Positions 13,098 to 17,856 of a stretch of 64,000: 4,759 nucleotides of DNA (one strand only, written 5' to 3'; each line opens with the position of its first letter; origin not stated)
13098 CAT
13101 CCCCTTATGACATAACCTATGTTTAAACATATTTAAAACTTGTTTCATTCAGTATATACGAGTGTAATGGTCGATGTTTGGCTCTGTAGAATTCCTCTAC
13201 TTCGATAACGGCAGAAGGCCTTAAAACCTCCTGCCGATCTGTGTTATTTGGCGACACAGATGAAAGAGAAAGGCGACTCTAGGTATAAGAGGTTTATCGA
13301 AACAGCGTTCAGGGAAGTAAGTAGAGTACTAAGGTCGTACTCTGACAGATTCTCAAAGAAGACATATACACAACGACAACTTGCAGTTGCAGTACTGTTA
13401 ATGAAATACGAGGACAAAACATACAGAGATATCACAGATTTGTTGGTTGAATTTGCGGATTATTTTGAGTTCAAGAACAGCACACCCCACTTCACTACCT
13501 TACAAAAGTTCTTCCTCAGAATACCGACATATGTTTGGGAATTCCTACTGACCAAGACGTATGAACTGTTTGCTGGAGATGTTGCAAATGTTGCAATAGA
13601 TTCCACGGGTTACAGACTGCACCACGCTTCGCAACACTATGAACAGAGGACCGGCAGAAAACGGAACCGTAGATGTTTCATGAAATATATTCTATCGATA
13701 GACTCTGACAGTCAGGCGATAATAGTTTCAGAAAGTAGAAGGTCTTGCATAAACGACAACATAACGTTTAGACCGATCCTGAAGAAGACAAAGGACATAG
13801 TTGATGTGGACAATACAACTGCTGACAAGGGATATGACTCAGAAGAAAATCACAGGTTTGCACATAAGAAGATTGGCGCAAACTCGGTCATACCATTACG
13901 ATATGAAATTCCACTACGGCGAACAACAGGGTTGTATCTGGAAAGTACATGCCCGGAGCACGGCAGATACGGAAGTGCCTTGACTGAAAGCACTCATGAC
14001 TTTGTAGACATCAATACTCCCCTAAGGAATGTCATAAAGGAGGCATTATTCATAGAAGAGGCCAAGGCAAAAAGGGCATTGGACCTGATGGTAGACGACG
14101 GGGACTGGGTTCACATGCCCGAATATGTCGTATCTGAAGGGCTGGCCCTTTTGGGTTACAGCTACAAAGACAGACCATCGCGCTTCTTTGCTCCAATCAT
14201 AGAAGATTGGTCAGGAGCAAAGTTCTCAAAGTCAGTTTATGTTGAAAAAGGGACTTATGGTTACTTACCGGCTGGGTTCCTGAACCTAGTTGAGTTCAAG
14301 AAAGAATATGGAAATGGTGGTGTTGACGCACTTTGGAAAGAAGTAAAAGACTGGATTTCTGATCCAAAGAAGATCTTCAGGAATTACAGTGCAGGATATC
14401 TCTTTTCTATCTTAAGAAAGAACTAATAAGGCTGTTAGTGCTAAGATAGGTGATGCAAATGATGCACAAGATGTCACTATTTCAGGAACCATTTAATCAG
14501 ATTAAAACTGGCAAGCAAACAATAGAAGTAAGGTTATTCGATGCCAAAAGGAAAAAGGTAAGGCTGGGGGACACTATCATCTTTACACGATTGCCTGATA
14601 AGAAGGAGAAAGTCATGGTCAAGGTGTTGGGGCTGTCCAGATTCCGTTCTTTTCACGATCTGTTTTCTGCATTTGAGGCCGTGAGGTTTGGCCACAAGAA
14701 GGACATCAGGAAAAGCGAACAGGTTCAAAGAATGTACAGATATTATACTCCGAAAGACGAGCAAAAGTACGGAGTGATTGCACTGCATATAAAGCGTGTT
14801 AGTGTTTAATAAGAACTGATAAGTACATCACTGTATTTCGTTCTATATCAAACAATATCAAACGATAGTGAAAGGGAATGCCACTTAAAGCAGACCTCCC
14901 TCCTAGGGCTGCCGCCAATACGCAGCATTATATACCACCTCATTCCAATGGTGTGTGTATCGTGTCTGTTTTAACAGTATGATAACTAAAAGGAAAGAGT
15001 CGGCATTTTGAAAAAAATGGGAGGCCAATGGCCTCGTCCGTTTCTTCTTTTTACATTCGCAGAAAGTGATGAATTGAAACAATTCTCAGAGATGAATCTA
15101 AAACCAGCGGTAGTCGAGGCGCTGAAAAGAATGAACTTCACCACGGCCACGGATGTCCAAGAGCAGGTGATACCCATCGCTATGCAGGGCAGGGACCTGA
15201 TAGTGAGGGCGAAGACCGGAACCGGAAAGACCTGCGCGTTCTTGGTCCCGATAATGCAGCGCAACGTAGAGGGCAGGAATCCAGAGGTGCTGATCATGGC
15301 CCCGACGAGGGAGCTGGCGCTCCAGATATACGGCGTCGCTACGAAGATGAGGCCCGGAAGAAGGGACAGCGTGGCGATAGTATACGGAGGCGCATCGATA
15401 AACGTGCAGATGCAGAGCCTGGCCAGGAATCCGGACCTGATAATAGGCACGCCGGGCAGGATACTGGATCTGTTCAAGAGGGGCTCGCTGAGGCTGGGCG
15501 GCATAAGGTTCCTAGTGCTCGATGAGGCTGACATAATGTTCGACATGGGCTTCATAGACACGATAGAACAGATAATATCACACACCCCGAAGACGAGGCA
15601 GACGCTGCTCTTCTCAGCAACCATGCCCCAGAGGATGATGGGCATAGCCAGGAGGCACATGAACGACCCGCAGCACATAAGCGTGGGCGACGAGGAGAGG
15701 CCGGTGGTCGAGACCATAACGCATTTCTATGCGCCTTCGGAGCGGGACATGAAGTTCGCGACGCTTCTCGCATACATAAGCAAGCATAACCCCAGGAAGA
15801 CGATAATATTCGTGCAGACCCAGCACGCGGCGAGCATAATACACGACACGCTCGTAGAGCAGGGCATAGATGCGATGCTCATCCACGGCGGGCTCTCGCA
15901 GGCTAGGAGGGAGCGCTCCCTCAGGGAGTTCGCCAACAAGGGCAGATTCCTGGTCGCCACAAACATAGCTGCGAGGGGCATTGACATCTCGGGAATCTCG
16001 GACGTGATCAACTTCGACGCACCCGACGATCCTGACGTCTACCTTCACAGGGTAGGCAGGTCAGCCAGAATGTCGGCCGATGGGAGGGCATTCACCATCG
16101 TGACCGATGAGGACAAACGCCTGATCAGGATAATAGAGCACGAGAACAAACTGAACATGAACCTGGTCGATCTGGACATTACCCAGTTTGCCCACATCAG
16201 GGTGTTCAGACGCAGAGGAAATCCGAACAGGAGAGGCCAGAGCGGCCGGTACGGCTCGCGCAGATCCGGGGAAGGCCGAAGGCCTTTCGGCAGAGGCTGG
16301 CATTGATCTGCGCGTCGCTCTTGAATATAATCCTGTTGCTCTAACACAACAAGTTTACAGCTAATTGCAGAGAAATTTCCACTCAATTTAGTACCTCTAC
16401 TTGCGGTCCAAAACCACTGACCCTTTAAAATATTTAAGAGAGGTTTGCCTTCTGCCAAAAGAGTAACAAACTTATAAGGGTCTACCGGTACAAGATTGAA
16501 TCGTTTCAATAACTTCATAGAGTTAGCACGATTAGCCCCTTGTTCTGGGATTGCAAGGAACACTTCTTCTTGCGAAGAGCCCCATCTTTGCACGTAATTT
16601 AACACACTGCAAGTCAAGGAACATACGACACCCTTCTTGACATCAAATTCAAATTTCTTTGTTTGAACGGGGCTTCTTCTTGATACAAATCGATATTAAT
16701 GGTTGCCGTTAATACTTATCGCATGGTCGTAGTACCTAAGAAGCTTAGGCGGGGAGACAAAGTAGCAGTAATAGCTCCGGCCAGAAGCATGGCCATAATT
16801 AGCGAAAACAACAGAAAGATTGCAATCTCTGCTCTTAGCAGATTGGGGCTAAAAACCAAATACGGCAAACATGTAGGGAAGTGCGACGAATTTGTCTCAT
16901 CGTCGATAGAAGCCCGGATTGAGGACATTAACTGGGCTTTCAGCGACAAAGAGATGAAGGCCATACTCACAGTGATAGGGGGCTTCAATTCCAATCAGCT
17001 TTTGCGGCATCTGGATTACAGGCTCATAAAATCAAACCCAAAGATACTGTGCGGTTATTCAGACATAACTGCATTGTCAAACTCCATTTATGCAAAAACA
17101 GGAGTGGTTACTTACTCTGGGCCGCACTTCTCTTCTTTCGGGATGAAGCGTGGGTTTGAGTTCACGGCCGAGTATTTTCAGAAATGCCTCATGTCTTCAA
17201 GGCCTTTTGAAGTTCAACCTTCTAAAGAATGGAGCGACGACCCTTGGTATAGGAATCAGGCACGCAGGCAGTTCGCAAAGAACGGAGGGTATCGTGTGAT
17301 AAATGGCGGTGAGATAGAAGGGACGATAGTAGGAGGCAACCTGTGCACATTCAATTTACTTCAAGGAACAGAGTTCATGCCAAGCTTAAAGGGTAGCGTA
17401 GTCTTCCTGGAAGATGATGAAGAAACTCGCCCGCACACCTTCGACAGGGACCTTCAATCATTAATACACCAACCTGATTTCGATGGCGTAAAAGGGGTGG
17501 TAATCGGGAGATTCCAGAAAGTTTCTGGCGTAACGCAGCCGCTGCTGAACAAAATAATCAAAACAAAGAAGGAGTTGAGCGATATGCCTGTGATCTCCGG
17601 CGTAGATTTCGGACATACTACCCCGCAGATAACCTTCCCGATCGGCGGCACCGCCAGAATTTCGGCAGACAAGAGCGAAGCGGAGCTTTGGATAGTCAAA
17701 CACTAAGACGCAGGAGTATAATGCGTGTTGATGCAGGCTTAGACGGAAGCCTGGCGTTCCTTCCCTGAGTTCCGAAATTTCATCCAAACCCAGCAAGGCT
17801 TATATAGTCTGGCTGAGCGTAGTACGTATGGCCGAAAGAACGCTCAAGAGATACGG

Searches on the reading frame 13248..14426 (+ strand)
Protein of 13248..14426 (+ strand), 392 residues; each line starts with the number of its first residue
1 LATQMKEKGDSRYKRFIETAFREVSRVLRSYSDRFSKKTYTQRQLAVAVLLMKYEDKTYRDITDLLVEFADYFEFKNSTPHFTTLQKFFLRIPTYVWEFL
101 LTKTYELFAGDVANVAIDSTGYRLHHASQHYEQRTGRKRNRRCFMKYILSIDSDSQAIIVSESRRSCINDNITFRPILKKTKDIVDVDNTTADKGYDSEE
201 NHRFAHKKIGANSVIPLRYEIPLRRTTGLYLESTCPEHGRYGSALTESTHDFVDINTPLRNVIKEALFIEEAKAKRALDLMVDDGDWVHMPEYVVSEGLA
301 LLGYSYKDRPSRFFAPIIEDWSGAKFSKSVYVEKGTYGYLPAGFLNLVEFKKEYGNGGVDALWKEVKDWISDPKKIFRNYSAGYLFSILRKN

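Call 45: search_protein_families(library=pfam, proteins=[window:13248-14426:+], max_evalue=0.0001)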
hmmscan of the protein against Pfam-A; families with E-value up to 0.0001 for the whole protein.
window:13248-14426:+ (392 aa): 1 family
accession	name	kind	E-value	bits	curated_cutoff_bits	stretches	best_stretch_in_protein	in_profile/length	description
PF01609.27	DDE_Tnp_1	-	5.4e-06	26.7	23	1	115-229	7-116/200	Transposase DDE domain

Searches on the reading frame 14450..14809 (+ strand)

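Call 45: search_protein_families(library=pfam, proteins=[window:14450-14809:+], max_evalue=0.0001)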
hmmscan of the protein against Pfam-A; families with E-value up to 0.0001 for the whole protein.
window:14450-14809:+ (119 aa): 1 family
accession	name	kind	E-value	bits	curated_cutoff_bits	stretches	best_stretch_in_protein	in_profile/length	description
PF04266.20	ASCH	-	1.9e-06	28.9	21.2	1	8-115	1-100/103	ASCH domain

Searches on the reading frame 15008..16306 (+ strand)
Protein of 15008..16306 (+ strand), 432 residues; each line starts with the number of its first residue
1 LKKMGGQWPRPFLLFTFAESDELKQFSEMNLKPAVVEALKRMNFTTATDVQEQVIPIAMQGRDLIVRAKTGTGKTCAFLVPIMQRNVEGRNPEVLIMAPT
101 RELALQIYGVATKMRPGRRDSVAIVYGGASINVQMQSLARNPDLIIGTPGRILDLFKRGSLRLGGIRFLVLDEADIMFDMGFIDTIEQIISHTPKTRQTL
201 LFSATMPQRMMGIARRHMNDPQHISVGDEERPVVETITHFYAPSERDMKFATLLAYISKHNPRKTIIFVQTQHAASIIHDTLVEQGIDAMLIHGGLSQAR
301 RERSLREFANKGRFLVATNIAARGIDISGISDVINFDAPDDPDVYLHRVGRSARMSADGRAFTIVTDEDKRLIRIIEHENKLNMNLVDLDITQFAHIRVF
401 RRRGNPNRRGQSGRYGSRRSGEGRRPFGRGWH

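Call 45: search_protein_families(library=pfam, proteins=[window:15008-16306:+], max_evalue=0.0001)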
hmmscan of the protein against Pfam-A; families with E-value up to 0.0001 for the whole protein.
window:15008-16306:+ (432 aa): 3 families
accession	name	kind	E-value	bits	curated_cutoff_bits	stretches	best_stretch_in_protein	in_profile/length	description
PF00270.35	DEAD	-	2.5e-46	157.9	26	1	48-209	1-163/167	DEAD/DEAH box helicase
PF00271.37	Helicase_C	-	5.6e-29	101.1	23.5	1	249-355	2-109/110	Helicase conserved C-terminal domain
PF04851.21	ResIII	-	7.3e-07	29.7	22.5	1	51-207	20-163/164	Type III restriction enzyme, res subunit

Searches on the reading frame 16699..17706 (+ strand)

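Call 45: search_protein_families(library=pfam, proteins=[window:16699-17706:+], max_evalue=0.0001)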
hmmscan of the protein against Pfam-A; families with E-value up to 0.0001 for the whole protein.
window:16699-17706:+ (335 aa): 2 families
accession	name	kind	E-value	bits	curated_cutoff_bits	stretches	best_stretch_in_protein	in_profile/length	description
PF02016.21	Peptidase_S66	-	8e-34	116.8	25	1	22-141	1-121/121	LD-carboxypeptidase N-terminal domain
PF17676.7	Peptidase_S66C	-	7.6e-30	104.4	23.7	1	207-321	1-120/120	LD-carboxypeptidase C-terminal domain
